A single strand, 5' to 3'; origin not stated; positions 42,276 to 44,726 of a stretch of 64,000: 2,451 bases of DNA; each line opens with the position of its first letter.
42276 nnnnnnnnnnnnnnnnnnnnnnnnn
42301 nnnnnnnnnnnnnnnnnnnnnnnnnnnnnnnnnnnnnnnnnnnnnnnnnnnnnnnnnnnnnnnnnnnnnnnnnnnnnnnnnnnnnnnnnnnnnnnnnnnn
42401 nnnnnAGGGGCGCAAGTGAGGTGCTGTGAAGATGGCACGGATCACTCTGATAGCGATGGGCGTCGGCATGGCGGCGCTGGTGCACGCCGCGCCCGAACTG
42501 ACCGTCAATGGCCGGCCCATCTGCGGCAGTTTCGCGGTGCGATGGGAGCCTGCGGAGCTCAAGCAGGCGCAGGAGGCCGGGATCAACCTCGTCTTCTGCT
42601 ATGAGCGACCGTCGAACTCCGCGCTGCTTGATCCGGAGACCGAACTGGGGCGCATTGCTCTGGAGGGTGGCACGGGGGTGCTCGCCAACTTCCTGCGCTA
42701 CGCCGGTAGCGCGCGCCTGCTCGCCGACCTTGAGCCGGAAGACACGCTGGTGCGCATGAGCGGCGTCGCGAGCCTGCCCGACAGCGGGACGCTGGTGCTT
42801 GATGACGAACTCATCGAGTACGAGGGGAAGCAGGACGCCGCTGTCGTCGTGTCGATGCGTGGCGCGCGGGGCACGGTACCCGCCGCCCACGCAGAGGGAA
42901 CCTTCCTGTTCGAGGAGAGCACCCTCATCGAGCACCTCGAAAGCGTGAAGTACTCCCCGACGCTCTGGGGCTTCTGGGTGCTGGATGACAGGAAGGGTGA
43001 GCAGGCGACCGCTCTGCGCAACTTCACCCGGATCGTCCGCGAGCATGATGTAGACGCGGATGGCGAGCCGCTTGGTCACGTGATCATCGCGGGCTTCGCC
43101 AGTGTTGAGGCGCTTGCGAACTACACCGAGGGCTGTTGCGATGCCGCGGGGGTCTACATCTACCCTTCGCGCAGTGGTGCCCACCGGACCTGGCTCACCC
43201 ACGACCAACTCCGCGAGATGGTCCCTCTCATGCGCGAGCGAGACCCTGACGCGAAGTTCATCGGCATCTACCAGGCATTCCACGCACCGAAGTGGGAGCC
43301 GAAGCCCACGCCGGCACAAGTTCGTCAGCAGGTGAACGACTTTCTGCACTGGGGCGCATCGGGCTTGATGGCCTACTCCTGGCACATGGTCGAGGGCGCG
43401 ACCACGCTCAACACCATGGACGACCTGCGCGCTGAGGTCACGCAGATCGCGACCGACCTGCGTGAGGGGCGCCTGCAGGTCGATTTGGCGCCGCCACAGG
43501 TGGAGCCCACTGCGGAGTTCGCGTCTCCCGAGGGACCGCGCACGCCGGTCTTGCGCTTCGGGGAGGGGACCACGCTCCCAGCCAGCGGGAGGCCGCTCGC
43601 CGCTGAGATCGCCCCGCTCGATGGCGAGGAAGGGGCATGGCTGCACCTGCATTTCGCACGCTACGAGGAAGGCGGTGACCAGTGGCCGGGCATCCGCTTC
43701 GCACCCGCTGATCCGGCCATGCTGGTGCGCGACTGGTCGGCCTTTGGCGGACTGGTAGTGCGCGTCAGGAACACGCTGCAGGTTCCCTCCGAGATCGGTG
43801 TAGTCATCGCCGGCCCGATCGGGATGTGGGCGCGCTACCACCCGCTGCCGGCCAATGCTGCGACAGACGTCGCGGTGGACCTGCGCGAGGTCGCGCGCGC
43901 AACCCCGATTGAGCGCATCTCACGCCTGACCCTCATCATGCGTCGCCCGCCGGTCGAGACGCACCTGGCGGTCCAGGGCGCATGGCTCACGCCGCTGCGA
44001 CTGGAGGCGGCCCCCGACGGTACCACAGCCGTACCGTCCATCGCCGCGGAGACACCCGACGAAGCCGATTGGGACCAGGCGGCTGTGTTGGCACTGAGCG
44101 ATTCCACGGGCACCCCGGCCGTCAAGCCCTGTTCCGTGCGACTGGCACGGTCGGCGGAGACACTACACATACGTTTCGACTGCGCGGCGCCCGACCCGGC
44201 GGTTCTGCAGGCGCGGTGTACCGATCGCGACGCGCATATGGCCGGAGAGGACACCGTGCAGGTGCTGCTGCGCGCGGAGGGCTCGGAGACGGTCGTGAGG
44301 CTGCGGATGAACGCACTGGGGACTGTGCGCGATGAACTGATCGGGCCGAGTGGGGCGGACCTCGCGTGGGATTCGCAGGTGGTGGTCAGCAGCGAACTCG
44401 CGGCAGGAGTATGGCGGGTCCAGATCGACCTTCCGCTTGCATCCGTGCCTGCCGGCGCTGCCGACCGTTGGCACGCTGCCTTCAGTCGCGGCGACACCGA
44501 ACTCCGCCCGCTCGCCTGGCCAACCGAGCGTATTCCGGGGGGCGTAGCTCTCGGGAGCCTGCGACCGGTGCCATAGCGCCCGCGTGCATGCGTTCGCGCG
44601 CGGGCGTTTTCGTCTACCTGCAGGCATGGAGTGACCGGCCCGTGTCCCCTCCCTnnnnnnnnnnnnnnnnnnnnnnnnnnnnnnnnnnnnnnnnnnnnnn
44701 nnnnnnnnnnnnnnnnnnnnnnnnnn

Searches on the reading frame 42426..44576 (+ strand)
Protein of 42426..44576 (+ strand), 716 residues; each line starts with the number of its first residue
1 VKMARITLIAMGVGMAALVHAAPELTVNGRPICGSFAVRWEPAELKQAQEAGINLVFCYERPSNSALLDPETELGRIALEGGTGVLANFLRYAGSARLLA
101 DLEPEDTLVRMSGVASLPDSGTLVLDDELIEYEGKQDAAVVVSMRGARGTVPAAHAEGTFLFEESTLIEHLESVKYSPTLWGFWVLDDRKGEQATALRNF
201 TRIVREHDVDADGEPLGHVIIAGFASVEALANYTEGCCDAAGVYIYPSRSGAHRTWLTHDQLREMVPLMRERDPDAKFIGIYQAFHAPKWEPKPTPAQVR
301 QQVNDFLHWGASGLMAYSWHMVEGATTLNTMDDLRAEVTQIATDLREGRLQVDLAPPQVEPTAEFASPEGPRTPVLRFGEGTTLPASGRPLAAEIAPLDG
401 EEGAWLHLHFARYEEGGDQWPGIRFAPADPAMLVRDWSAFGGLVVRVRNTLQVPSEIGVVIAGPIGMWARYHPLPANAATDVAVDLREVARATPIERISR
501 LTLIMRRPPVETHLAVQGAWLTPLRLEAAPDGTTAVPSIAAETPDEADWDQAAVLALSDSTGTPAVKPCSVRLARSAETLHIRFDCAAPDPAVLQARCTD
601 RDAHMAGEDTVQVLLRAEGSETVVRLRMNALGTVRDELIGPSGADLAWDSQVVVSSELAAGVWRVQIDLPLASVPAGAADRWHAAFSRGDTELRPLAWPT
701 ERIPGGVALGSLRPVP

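Call 3: search_protein_families(library=pfam, proteins=[window:42426-44576:+], max_evalue=0.01)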
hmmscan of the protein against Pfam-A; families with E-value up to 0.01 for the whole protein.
window:42426-44576:+ (716 aa): 0 families

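Call 4: search_protein_families(library=ncbifam, proteins=[window:42426-44576:+], max_evalue=0.01)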
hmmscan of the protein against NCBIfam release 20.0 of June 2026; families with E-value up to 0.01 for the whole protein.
window:42426-44576:+ (716 aa): 0 families

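Call 14: find_homologous_proteins(query=window:42426-44576:+)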
Query window:42426-44576:+ (716 aa): 12 proteins with E <= 0.001 among 8000 candidates.
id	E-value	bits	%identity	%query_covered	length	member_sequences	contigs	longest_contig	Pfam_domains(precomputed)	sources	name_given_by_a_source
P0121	0.0e+0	1616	100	100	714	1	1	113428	-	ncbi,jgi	-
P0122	0.0e+0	1396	85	100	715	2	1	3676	-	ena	-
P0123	0.0e+0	1067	68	99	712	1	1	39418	-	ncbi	-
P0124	1.1e-260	885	57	99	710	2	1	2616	-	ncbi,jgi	-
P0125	2.7e-260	884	59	99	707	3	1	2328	-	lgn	-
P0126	3.9e-251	853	56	100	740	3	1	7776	-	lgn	-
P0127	6.4e-234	796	54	97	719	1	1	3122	-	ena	-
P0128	5.3e-229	780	56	92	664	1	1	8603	-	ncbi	ncbi:MAG: hypothetical protein ACP5KN_10060, partial [Armatimonadota bacterium]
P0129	7.2e-226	770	51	98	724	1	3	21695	-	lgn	-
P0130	3.1e-217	741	49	100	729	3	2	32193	-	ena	-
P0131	2.0e-214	732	48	99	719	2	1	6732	-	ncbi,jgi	-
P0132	1.6e-212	726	48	100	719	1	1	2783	-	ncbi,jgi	-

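Call 20: find_encoding_contigs(protein=P0123, flank=10000, max_places=3)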
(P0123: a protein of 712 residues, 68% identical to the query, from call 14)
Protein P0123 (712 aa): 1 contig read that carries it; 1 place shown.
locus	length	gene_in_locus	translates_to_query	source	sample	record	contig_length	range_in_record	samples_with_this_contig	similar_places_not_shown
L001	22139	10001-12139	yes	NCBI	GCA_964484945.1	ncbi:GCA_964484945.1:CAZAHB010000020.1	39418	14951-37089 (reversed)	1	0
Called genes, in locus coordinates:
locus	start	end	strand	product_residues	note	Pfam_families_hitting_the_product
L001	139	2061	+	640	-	PF00082:Peptidase_S8, PF07589:PEP_exosort_dom (weak)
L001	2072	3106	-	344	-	PF01408:GFO_IDH_MocA, PF22725:GFO_IDH_MocA_C3, PF02894:GFO_IDH_MocA_C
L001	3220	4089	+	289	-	PF02384:N6_Mtase (weak), PF13649:Methyltransf_25 (weak), PF07669:Eco57I (faint), PF02384:N6_Mtase (weak)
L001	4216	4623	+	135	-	PF00072:Response_reg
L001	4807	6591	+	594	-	PF00989:PAS, PF08448:PAS_4, PF13426:PAS_9, PF00989:PAS, PF08448:PAS_4, PF13426:PAS_9, PF00512:HisKA, PF02518:HATPase_c, +4 more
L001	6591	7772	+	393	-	PF00072:Response_reg, PF13614:AAA_31 (faint)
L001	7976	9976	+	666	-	PF20581:DUF6785, PF20580:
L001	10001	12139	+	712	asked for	-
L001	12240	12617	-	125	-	PF01850:PIN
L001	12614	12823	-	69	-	PF04014:MazE_antitoxin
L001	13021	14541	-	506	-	PF04389:Peptidase_M28, PF01546:Peptidase_M20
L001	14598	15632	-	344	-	PF13088:BNR_2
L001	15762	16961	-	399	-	PF01208:URO-D (faint)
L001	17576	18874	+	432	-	PF00501:AMP-binding, PF14535:AMP-binding_C_2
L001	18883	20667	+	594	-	PF01855:POR_N, PF02775:TPP_enzyme_C, PF12838:Fer4_7 (weak), PF13237:Fer4_10 (weak), PF14697:Fer4_21, PF00037:Fer4 (weak), PF12837:Fer4_6 (weak)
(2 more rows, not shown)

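Call 21: find_encoding_contigs(protein=P0130, flank=10000, max_places=3)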
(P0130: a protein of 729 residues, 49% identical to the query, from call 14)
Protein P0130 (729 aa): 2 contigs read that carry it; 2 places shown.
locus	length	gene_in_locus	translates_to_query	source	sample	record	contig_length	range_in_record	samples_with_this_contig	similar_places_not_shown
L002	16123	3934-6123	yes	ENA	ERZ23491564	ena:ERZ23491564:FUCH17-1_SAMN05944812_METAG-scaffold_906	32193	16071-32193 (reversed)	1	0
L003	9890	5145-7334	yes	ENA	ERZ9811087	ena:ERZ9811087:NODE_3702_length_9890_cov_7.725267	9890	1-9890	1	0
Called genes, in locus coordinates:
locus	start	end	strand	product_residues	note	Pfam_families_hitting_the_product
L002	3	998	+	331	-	?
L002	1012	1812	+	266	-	PF00456:Transketolase_N, PF13292:DXP_synthase_N (faint), PF00676:E1_dh (faint)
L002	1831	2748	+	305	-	PF02779:Transket_pyr, PF02780:Transketolase_C, PF22613:Transketolase_C_1 (weak)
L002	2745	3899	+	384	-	PF01208:URO-D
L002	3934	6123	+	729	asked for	-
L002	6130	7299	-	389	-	-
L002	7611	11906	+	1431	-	PF13385:Laminin_G_3, PF00754:F5_F8_type_C (weak)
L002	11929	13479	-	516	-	-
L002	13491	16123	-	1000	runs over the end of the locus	PF13320:GH123_cat, PF00754:F5_F8_type_C (weak)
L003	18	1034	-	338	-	PF01208:URO-D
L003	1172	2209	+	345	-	PF01408:GFO_IDH_MocA, PF03447:NAD_binding_3, PF02894:GFO_IDH_MocA_C, PF22725:GFO_IDH_MocA_C3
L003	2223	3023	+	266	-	PF00456:Transketolase_N, PF13292:DXP_synthase_N (faint), PF00676:E1_dh (faint)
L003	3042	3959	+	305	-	PF02779:Transket_pyr, PF02780:Transketolase_C, PF22613:Transketolase_C_1 (weak)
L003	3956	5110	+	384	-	PF01208:URO-D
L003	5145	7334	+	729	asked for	-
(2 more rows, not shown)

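Call 22: find_encoding_contigs(protein=P0129, flank=10000, max_places=3)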
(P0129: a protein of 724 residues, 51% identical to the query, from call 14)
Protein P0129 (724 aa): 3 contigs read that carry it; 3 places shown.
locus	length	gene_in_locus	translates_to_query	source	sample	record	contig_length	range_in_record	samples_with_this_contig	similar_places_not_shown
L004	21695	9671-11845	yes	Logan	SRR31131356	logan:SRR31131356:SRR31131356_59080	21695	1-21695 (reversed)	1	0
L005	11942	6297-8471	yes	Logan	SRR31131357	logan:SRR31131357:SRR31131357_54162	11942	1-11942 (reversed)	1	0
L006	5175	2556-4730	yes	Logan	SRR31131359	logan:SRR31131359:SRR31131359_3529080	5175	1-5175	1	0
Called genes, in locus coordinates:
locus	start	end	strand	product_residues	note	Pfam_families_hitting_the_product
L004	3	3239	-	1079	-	?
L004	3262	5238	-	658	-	-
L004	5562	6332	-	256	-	-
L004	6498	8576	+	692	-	PF01804:Penicil_amidase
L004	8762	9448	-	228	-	PF13187:Fer4_9 (faint), PF13237:Fer4_10 (faint), PF13484:Fer4_16 (weak)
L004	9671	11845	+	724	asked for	-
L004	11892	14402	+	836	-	-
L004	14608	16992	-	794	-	PF07690:MFS_1, PF12832:MFS_1_like (faint), PF07690:MFS_1, PF00514:Arm (faint), PF02985:HEAT (faint), PF03130:HEAT_PBS (faint), PF13513:HEAT_EZ (faint), PF13646:HEAT_2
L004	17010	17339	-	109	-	PF06153:CdAMP_rec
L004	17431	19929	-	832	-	PF01839:FG-GAP (faint), PF13517:FG-GAP_3 (weak)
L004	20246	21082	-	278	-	PF01261:AP_endonuc_2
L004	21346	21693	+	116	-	?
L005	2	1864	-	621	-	?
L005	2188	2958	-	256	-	-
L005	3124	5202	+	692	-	PF01804:Penicil_amidase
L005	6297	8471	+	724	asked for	-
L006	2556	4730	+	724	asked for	-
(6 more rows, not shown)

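Call 26: predict_structure(alignment_id=A2)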
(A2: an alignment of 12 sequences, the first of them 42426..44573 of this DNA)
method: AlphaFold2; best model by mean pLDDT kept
length: 716 residues; sequences in the alignment: 12
mean_pLDDT: 84.1   pTM: 0.81
mean pLDDT of the five models: 84.1, 81.1, 75.3, 74.8, 73.9
residues with pLDDT >= 90: 300; 70-90: 317; 50-70: 71; < 50: 28
segments of 3 or more residues with pLDDT < 50: 1-19, 597-601
pLDDT, mean of each block of 10 residues (from residue 1): 42 43 85 92 94 93 92 97 93 81 94 89 92 92 93 91 91 95 80 84 94 94 86 89 72 66 88 90 78 81 90 89 75 91 91 73 72 84 68 85 86 56 76 82 92 86 80 89 88 80 74 88 85 85 89 91 87 94 91 52 65 91 89 84 84 89 93 87 92 86 87 86
secondary structure, 60 per line:
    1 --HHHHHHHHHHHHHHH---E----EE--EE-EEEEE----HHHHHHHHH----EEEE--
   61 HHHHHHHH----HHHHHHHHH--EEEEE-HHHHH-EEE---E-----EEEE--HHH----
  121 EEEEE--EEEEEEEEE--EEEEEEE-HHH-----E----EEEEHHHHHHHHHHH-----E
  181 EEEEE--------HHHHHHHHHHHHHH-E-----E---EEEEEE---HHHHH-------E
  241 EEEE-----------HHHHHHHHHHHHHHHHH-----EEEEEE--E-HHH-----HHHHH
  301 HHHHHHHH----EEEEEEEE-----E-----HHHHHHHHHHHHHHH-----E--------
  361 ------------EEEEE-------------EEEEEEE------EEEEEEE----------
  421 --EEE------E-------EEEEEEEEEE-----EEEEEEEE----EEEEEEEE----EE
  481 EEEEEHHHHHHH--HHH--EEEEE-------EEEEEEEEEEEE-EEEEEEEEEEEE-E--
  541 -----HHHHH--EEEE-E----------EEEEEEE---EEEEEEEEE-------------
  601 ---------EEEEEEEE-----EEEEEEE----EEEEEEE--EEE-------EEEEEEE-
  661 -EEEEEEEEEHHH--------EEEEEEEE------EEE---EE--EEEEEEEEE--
elements in order (helices of 4 or more, strands of 3 or more residues): H3-17 E33-37 H42-50 E55-58 H61-68 H73-81 E84-88 H90-94 E96-98 E108-111 E121-125 E128-136 E139-145 E160-163 H164-174 E180-185 H194-207 E219-224 H228-232 E240-244 H256-272 E278-283 H296-308 E313-320 H332-346 E373-377 E391-397 E404-410 E423-425 E440-449 E455-462 E467-474 E479-485 H486-492 E500-504 E512-523 E525-536 H546-550 E553-556 E569-575 E579-587 E610-617 E623-629 E634-640 E643-645 E653-659 E662-670 E682-689 E696-698 E706-714

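Call 29: fold_search(model_id=the predicted structure, library=pdb)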
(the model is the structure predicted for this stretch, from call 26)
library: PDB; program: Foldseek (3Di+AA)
matches with E <= 10: 1334; with E <= 0.001: 156
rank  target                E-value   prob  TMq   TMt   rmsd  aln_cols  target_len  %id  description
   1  5x7g                  2.0e-09  1.00  0.22  0.22  20.3       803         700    8  Crystal Structure of Paenibacillus sp. 598K cycloisomaltooligosaccharide glucanotransferase (released 2017-04-26)
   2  1wky                  4.6e-09  1.00  0.22  0.32  18.0       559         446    8  Crystal structure of alkaline mannanase from Bacillus sp. strain JAMB-602: catalytic domain and its Carbohydrate Binding (released 2005-06-15)
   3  4jpq_A                5.1e-09  1.00  0.22  0.64   4.7       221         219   14  Crystal structure of a putative carbohydrate-binding protein (BACUNI_03838) from Bacteroides uniformis ATCC 8492 at 2. (released 2013-04-17)
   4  4jpq_B                2.2e-08  1.00  0.22  0.65   4.6       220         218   14  Crystal structure of a putative carbohydrate-binding protein (BACUNI_03838) from Bacteroides uniformis ATCC 8492 at 2. (released 2013-04-17)
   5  1zjh                  2.5e-08  1.00  0.21  0.28  13.6       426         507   12  Structure of human muscle pyruvate kinase (PKM2) (released 2005-05-17)
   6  4qgc_D                2.9e-08  1.00  0.24  0.32  12.3       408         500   12  crystal structure of PKM2-K422R mutant (released 2015-02-25)
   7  4drs_A                3.4e-08  1.00  0.25  0.35  12.3       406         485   10  Crystal structure of Cryptosporidium parvum pyruvate kinase (released 2012-10-17)
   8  4qgc_C                6.0e-08  1.00  0.24  0.33  12.9       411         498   12  crystal structure of PKM2-K422R mutant (released 2015-02-25)
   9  4qg8_B                8.7e-08  1.00  0.23  0.31  13.7       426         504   11  crystal structure of PKM2-K305Q mutant (released 2015-02-25)
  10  5la2_B                1.1e-07  1.00  0.23  0.33  19.0       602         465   10  The mechanism by which arabinoxylanases can recognise highly decorated xylans (released 2016-08-31)
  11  6v76_A                1.4e-07  1.00  0.22  0.29  13.5       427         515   12  Crystal Structure of Human PKM2 in Complex with L-valine (released 2020-03-18)
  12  3a21_B                1.7e-07  1.00  0.23  0.26  20.1       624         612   11  Crystal Structure of Streptomyces avermitilis beta-L-Arabinopyranosidase (released 2009-07-14)
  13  6nu1_C                1.9e-07  1.00  0.23  0.31  13.1       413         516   11  Crystal Structure of Human PKM2 in Complex with L-cysteine (released 2019-08-21)
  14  8x4r_A                2.1e-07  1.00  0.23  0.30  13.1       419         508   11  Pyruvate kinase M2 (PKM2) mutant in complex with phenylalanine (released 2024-11-20)
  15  6gg4_A                2.5e-07  1.00  0.24  0.31  13.6       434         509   13  Crystal structure of M2 PYK in complex with Phenyalanine. (released 2018-05-23)
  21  7nwn                  5.0e-07  1.00  0.18  0.58   5.4       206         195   13  A carbohydrate binding module family 9 (CBM9) from Caldicellulsiruptor kristjanssonii (released 2021-07-07)
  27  1i82_A                1.8e-06  1.00  0.19  0.62   5.7       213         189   14  FAMILY 9 CARBOHYDRATE-BINDING MODULE FROM THERMOTOGA MARITIMA XYLANASE 10A WITH CELLOBIOSE (released 2001-06-13)
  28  7nwo                  2.6e-06  1.00  0.19  0.62   5.1       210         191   10  A carbohydrate binding module family 9 (CBM9) from Caldicellulosiruptor kristjanssonii in complex with glucose (released 2021-07-07)
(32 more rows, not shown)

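Call 56: search_protein_families(library=pfam, alignment_id=A2, max_evalue=5)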
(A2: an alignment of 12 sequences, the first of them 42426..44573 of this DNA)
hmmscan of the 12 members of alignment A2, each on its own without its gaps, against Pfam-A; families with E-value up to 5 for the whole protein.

A. member 1, window:42426-44573:+ (716 aa): 0 families

B. families by the number of members that match (of 12 scanned): 6 families
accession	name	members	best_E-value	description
PF12727.12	PBP_like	4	0.029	PBP superfamily domain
PF09483.15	HpaP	1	0.027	Type III secretion protein (HpaP)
PF06452.16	CBM9_1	1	0.03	Carbohydrate family 9 binding domain-like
PF01006.25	HCV_NS4a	1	0.035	Hepatitis C virus non-structural protein NS4a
PF18545.6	HalOD1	1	0.19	Halobacterial output domain 1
PF20944.2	StcE_b-sandwich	1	0.23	Metalloprotease StcE, beta-sandwich domain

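Call 66: search_protein_representatives(alignment_id=A2)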
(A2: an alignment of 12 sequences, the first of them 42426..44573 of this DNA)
Query: 12 sequences, 720 profile positions. Proteins with E-value up to 0.001 (for the whole library): 6254; up to 1e-10: 503; up to 1e-30: 31. The best 150 are listed.
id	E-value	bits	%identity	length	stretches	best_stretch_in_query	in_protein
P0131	0.0e+00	1223.0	-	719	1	3-720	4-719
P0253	7.1e-199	678.6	-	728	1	5-718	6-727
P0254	1.2e-122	426.6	-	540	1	190-720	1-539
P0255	2.3e-119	415.7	-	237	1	8-243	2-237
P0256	9.1e-101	354.2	-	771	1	23-706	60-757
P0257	2.0e-93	330.0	-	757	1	25-703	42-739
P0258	5.1e-81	288.9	-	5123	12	61-165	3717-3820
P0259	2.6e-68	246.9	-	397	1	332-706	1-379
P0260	5.8e-67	242.5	-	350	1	13-325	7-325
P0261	5.5e-66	239.3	-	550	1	11-527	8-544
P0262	2.0e-64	234.1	-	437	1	120-521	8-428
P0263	1.0e-62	228.5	-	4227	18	109-168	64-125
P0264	2.8e-58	213.8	-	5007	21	99-165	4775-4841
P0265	2.1e-54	201.0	-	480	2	177-365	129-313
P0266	2.7e-53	197.3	-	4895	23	102-167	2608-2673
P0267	1.4e-52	195.0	-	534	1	29-363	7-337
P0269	3.8e-50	186.9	-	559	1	25-361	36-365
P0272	2.5e-48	180.9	-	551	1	11-375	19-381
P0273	2.4e-46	174.4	-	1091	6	100-161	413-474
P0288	2.7e-27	111.4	-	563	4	98-161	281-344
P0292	6.6e-26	106.8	-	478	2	541-693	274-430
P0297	5.6e-24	100.4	-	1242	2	540-693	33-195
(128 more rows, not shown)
